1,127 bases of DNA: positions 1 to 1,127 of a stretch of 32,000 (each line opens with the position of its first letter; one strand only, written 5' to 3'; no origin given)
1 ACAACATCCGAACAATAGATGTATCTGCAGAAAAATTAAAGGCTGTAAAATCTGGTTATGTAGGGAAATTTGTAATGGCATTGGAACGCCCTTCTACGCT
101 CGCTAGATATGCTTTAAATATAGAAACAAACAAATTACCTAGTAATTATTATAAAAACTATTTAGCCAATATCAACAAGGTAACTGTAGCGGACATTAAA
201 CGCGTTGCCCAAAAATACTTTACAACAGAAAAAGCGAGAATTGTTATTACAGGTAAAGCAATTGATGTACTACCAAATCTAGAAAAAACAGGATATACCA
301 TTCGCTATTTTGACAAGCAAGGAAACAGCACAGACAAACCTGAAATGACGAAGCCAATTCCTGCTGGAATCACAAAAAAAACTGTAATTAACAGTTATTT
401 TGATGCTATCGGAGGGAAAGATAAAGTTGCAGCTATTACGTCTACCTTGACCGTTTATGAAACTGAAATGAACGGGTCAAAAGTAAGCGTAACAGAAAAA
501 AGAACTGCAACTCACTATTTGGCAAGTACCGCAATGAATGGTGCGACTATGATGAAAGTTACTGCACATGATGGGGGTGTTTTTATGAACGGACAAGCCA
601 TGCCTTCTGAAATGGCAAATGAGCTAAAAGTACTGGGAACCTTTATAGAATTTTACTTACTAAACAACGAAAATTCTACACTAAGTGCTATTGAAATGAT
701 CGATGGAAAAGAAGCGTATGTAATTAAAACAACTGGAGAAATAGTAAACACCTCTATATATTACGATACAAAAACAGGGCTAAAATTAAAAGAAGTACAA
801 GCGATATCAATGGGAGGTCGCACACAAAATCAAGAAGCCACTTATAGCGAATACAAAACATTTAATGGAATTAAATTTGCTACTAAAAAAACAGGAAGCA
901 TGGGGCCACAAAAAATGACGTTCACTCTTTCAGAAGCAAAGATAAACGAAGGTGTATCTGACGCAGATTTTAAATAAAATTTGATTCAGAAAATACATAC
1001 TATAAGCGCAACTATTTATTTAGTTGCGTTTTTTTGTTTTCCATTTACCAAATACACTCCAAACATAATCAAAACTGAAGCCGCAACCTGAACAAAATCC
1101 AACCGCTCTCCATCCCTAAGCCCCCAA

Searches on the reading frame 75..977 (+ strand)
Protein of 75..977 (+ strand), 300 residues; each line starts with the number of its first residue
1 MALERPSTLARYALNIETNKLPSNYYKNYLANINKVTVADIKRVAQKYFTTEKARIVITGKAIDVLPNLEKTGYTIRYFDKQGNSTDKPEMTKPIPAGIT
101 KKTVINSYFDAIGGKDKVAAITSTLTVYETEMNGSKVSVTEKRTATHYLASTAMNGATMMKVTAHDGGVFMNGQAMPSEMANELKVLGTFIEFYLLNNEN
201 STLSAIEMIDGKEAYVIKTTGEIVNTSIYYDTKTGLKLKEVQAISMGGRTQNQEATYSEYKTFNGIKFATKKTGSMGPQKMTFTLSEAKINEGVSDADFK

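Call 36: find_encoding_contigs(protein=window:75-977:+, flank=10000, max_places=4)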
Protein window:75-977:+ (300 aa): no gene with exactly this product is on record in the collection.
